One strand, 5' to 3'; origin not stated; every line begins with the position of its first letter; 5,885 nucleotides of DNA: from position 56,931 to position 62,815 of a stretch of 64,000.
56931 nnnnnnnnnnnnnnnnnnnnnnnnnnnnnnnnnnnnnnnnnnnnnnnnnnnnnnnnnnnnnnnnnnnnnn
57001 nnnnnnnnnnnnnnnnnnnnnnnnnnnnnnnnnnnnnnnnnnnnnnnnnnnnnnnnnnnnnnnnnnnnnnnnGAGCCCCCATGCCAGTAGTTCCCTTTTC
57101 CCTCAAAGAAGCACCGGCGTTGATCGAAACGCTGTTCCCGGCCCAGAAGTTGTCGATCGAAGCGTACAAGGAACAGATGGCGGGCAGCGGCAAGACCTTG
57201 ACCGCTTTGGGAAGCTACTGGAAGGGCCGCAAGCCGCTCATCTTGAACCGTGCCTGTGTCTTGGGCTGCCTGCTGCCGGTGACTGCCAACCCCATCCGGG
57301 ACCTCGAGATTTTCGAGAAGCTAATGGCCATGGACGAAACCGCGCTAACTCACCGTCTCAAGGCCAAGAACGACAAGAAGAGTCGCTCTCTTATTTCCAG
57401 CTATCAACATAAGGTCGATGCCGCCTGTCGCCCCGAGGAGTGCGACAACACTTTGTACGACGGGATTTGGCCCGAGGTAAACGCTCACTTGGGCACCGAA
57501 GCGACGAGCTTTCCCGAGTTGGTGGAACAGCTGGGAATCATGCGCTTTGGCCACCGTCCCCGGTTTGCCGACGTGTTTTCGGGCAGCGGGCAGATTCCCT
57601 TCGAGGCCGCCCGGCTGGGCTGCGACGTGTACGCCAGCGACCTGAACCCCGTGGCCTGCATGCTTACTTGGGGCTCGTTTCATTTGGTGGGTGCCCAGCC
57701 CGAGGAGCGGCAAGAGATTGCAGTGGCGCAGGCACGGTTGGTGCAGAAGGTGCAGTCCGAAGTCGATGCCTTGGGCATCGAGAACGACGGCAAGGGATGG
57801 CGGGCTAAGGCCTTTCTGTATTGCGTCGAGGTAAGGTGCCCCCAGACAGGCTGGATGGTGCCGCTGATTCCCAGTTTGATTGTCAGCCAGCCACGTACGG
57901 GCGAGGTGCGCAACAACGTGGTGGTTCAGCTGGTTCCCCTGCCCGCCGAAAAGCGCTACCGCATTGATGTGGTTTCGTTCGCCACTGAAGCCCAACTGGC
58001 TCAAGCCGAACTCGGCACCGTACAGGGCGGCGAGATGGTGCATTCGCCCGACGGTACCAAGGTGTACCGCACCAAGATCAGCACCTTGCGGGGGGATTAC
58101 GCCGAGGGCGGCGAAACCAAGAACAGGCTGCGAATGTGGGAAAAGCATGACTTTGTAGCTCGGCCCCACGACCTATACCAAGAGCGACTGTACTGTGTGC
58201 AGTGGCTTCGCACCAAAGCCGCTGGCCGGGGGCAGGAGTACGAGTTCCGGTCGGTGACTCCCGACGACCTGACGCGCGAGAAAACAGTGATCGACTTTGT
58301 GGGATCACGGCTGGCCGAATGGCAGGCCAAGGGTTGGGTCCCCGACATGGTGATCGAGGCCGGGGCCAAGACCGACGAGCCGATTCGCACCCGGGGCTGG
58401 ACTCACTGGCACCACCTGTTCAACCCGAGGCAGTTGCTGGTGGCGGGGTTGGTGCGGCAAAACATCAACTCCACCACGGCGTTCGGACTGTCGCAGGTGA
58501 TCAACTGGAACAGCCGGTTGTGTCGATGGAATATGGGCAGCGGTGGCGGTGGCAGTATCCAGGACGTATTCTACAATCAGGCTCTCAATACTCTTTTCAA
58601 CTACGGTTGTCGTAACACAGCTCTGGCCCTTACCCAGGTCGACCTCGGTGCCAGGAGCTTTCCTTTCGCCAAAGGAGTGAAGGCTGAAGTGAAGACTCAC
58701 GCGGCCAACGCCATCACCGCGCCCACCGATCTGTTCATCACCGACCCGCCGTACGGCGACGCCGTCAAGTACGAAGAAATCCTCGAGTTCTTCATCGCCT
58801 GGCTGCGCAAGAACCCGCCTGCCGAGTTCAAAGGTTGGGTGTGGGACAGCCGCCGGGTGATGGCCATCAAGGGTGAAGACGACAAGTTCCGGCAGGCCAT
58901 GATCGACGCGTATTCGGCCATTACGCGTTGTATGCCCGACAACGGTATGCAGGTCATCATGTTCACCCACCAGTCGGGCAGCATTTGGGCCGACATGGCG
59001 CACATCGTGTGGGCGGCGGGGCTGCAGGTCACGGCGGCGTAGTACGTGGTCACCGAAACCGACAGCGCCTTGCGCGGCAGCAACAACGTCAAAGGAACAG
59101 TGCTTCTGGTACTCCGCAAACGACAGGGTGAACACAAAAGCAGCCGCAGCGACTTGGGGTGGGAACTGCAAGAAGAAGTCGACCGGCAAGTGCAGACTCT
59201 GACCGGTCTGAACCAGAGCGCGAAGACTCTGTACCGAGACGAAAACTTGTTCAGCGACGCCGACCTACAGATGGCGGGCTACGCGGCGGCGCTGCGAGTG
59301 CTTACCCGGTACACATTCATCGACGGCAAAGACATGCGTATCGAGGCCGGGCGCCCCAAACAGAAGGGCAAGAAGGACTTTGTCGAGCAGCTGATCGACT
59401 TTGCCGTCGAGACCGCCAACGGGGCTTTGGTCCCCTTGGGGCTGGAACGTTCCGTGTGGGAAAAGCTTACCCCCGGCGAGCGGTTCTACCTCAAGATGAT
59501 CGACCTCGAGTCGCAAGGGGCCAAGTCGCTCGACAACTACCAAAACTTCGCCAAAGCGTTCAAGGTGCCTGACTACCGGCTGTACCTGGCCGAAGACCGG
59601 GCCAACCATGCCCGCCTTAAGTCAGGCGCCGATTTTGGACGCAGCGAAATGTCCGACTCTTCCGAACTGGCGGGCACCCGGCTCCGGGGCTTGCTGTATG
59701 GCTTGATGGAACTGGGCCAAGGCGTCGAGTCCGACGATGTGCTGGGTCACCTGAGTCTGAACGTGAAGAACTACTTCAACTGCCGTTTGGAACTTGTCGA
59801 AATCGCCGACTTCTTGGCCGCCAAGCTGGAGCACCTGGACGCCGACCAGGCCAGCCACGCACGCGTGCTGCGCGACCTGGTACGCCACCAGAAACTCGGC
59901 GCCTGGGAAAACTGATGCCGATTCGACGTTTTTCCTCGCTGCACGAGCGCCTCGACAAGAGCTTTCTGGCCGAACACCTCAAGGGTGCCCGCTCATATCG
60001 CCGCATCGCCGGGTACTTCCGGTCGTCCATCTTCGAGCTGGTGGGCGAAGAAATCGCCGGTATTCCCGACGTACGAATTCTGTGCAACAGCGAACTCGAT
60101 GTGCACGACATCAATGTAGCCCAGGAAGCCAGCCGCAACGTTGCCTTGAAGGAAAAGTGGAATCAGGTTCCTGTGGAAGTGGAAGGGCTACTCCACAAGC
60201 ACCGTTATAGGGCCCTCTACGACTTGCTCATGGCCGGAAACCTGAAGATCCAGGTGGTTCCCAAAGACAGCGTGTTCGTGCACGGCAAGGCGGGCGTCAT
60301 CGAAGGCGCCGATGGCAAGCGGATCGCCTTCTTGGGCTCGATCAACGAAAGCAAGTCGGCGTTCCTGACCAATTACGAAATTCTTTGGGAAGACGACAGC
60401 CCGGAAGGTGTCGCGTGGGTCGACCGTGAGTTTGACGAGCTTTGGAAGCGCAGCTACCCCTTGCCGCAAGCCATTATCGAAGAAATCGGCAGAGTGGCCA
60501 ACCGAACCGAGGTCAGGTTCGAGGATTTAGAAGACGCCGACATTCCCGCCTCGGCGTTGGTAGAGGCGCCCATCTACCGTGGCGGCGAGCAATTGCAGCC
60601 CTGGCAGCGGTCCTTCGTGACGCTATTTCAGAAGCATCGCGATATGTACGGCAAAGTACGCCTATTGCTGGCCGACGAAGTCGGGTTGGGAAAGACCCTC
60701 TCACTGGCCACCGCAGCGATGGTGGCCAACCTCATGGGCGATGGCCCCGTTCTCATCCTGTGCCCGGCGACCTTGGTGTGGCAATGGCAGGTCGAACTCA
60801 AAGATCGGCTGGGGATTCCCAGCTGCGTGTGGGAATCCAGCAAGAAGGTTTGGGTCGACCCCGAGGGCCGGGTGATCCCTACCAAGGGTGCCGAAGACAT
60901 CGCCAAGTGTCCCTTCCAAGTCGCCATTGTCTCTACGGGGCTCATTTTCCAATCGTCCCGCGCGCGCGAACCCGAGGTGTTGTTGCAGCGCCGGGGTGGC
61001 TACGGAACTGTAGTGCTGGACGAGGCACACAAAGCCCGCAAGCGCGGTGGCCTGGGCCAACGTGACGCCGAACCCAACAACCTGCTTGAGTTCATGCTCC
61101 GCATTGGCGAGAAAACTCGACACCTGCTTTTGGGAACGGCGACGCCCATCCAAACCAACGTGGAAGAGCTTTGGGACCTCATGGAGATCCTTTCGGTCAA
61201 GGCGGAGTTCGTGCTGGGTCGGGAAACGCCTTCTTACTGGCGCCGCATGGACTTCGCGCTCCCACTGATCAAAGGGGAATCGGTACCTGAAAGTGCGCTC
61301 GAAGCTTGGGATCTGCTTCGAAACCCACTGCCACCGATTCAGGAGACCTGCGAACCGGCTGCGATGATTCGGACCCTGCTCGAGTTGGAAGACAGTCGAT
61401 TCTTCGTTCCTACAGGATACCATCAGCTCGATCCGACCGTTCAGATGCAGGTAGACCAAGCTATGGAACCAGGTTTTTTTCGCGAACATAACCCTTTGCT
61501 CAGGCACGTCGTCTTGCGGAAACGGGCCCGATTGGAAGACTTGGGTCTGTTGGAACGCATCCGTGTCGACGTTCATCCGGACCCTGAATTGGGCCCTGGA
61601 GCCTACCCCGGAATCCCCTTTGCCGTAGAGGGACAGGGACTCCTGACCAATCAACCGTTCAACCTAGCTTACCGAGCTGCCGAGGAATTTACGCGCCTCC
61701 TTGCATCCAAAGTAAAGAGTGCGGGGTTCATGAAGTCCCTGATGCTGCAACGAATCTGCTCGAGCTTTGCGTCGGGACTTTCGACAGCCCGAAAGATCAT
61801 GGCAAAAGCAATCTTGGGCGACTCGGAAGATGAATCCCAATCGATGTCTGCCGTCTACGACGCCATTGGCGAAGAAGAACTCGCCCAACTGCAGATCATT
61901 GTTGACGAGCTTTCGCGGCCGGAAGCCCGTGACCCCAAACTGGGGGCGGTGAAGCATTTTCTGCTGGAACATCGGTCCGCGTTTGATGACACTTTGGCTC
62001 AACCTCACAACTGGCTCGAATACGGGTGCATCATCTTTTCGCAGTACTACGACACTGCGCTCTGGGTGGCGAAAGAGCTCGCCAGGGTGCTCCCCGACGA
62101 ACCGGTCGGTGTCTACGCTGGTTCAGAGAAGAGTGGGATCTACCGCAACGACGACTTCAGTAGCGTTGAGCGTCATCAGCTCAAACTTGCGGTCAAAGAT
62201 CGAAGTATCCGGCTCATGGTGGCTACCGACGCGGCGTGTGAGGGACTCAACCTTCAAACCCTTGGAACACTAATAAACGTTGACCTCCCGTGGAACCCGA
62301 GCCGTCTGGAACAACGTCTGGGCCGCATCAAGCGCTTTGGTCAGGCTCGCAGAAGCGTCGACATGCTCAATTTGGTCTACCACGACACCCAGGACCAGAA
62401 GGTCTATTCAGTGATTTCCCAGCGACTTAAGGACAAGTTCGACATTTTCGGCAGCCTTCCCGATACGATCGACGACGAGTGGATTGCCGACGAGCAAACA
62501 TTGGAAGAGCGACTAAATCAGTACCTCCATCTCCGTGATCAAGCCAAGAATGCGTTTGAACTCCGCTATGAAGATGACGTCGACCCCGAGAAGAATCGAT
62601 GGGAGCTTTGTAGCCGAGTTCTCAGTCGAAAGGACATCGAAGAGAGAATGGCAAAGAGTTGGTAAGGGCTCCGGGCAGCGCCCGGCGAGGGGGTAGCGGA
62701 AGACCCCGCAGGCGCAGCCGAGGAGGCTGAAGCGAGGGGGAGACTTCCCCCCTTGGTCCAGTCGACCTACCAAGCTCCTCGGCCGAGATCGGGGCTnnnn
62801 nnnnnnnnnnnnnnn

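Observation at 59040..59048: Methyltransferase reading frame interrupted by a single in-frame TAG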

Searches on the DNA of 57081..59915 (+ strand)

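Call 81: search_dna_similar(query=window:57081-59915:+, collection=plasmids, mode=near, max_rows=5)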
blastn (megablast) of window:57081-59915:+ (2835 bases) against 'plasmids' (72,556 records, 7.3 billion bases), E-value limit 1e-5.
No match.

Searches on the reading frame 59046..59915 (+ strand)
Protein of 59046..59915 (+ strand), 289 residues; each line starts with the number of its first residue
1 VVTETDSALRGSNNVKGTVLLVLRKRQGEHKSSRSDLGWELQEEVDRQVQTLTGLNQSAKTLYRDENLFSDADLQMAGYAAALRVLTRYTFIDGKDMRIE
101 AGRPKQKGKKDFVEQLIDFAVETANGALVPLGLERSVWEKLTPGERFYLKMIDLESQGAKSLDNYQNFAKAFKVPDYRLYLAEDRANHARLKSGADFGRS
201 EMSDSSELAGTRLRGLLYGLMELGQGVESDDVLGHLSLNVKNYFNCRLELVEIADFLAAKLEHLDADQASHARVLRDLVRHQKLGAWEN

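Call 5: search_protein_families(library=pfam, proteins=[window:59046-59915:+], max_evalue=0.01)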
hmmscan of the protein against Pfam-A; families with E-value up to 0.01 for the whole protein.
window:59046-59915:+ (289 aa): 0 families

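Call 6: search_protein_families(library=padloc, proteins=[window:59046-59915:+], max_evalue=0.001)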
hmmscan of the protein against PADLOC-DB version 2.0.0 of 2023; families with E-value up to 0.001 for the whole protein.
window:59046-59915:+ (289 aa): 2 families
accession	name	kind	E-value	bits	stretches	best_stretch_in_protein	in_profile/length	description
PDLC02189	DUF1156_MTase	-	1.1e-108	362.8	1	1-284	654-944/944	-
PDLC03314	MTase_II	-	3.4e-89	298.1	1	2-275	655-935/944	Type II methyltransferase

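Call 23: find_encoding_contigs(protein=P0121, flank=10000, max_places=10)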
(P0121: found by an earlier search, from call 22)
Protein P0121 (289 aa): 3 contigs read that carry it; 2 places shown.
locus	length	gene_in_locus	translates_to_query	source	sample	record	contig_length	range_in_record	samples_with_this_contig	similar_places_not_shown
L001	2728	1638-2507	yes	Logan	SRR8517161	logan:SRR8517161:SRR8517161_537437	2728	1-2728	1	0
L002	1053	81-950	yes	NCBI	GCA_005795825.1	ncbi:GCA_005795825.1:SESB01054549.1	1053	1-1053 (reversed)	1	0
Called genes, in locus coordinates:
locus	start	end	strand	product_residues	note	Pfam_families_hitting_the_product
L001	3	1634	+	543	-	?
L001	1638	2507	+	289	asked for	-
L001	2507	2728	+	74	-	?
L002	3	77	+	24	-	?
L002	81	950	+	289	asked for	-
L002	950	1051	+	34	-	?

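Call 31: search_protein_families(library=ncbifam, proteins=[window:59046-59912:+], max_evalue=0.001)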
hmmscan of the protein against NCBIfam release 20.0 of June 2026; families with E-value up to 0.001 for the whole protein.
window:59046-59912:+ (289 aa): 1 family
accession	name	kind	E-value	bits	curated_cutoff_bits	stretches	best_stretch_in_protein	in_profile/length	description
NF042963.1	DUF1156_antiphage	equivalog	1.1e-90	305.1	1000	1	2-280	682-959/960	anti-phage-associated DUF1156 domain-containing protein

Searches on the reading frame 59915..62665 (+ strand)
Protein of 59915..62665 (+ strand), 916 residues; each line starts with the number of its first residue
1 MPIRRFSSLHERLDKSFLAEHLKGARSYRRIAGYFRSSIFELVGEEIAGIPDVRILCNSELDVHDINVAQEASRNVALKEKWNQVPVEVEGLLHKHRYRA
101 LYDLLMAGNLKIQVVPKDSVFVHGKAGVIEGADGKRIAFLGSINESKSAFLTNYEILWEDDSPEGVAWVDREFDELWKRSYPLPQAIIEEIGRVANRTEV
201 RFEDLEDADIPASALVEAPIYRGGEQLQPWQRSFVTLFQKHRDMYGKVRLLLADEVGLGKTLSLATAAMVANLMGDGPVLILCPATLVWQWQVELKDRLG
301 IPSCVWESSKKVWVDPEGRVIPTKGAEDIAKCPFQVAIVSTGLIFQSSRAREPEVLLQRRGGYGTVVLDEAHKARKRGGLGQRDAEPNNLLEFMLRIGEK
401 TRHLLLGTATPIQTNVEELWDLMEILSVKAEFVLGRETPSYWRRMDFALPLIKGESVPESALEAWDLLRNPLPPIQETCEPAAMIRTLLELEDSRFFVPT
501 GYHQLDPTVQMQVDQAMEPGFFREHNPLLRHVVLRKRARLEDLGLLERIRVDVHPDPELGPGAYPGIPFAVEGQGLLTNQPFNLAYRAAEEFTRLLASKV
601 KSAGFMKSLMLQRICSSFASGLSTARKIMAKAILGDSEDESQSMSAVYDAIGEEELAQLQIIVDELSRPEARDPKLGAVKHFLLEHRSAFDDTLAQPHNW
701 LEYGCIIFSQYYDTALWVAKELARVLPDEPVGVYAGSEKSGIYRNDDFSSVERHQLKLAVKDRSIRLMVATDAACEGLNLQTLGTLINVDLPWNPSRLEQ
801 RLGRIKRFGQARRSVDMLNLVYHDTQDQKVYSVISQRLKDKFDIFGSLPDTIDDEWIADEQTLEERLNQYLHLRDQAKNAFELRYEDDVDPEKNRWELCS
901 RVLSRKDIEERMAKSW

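Call 5: search_protein_families(library=pfam, proteins=[window:59915-62665:+], max_evalue=0.01)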
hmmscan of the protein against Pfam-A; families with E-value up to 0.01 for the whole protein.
window:59915-62665:+ (916 aa): 4 families
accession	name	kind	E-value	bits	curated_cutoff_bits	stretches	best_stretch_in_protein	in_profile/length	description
PF00176.29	SNF2-rel_dom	-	4.3e-14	52.7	24.9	1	247-428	17-180/290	SNF2-related domain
PF00271.37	Helicase_C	-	1.4e-12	48.3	23.5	1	705-809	18-110/110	Helicase conserved C-terminal domain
PF13091.12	PLDc_2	-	3.6e-12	46.7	27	1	21-177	4-132/132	PLD-like domain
PF00270.35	DEAD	-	1.2e-05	25.6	26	1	231-418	4-166/167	DEAD/DEAH box helicase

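Call 6: search_protein_families(library=padloc, proteins=[window:59915-62665:+], max_evalue=0.001)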
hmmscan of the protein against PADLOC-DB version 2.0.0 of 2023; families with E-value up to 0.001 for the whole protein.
window:59915-62665:+ (916 aa): 45 families (the best 25 are shown)
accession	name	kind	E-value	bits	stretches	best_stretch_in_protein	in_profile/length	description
PDLC02193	PLD_Helicase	-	0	1371.9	1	1-916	1-905/905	-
PDLC02621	DrmD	-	5.1e-40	135.5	2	646-836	474-658/1040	DrmD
PDLC02619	DrmD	-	8.9e-35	118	2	763-847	488-572/872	DrmD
PDLC02623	DrmD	-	5.9e-33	111.7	2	586-848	418-659/1040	DrmD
PDLC00659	HmaA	-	1.1e-32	110.8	2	705-840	515-641/1176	SNF2 helicase / DEAD-box helicase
PDLC02500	BrxHI|BrxHII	-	1.1e-30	105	2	753-846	519-610/933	BrxHI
PDLC02707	PbeA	-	1.2e-30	104.8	1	5-374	10-390/672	PbeA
PDLC02572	DrmA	-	1.1e-26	91.1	2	691-821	508-634/1043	DrmA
PDLC02504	BrxHI|BrxHII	-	1.3e-26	90.8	2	752-853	524-622/971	BrxHII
PDLC02633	DrmD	-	1.3e-25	87.6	2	671-828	496-648/839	DrmD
PDLC02620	DrmD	-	1.4e-24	84.2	2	753-845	524-613/1060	DrmD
PDLC02840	DpdE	-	8.3e-24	81.9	2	706-846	564-690/1091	DpdE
PDLC02843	DpdE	-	8.8e-24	81.5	2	749-847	604-706/1091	DpdE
PDLC02704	PbeA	-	1.1e-23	81.6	1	5-373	9-394/682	PbeA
PDLC02853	DpdE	-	8.7e-22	74.9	2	763-852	552-646/985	DpdE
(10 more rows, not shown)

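Call 22: list_cluster_members(proteins=[P0002, window:59046-59912:+, window:59915-62662:+, window:51814-54903:+])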
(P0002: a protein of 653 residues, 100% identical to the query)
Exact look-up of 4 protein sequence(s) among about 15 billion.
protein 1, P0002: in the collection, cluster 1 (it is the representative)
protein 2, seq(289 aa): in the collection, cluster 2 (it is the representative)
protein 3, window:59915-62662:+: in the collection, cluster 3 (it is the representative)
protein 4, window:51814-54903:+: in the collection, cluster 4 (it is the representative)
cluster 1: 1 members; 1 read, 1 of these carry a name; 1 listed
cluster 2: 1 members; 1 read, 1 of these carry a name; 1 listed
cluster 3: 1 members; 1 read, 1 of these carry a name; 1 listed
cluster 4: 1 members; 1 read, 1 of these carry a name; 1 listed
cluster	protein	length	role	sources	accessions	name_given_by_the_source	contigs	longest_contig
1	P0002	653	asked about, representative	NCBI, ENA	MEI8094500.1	MAG: DUF1156 domain-containing protein [Spirochaetales bacterium]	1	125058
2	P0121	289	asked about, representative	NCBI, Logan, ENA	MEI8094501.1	MAG: hypothetical protein WCG80_09830 [Spirochaetales bacterium]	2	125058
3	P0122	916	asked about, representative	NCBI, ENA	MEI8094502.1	MAG: phospholipase D-like domain-containing anti-phage protein [Spirochaetales bacterium]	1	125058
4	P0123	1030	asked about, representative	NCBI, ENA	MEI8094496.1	MAG: anti-phage-associated DUF499 domain-containing protein [Spirochaetales bacterium]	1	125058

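Call 31: search_protein_families(library=ncbifam, proteins=[window:59915-62662:+], max_evalue=0.001)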
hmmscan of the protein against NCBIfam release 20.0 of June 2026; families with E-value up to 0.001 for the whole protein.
window:59915-62662:+ (916 aa): 19 families
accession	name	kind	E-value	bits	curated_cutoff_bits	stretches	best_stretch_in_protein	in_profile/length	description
NF042964.1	phospholipD_antiphage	equivalog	0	1186.6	1100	1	2-916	2-895/895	phospholipase D-like domain-containing anti-phage protein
NF038317.1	DISARM_DrmD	equivalog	1.3e-49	169.4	610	2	649-856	459-661/1021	DISARM system SNF2-like helicase DrmD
NF038318.1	DISARM_DrmD_b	equivalog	2.2e-34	118.8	950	2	763-846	485-568/868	DISARM system SNF2-like helicase DrmD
NF041062.1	DpdE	equivalog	3.7e-34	117.9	500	2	705-847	546-678/1048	protein DpdE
NF003426.0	PRK04914.1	equivalog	5.8e-24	84.4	576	2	247-418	170-323/959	RNA polymerase-associated protein RapA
NF053675.1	pilus_reg_Snf2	equivalog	4.1e-13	48.3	1100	2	767-833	931-996/1029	pilus expression-regulating Snf2 family helicase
NF058637.1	helic_SCO1167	equivalog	1.4e-09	36.6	1200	1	252-296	493-539/932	SCO1167/SCO6262 family helicase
NF008744.0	PRK11776.1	equivalog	3.8e-09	35.6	524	1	745-818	273-346/460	ATP-dependent RNA helicase DbpA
NF053631.1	RNA_helic_CshA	equivalog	4.9e-07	29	646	1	747-820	270-343/434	degradosome RNA helicase CshA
NF053711.1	RNA_heli_RhlE1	exception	9.8e-07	27.9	750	1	759-827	289-354/434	RNA helicase RhlE1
NF053710.1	RNA_heli_RhlE2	exception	1.5e-06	26.9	925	1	760-861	295-394/635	RNA helicase RhlE2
NF007882.0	PRK10590.1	equivalog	3.1e-06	26.4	743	1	759-839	290-365/456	ATP-dependent RNA helicase RhlE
NF053636.1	DDHlcsCsdAPsy1082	equivalog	4.9e-06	25.3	890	1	747-828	276-354/512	DEAD/DEAH box helicase CsdA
NF041790.1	anti-phage_ZorD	equivalog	1.5e-05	23.1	1500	0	248-296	605-655/1035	type I Zorya anti-phage system protein ZorD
NF008394.0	PRK11192.1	equivalog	2.3e-05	23.4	507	1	746-841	279-373/441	ATP-dependent RNA helicase SrmB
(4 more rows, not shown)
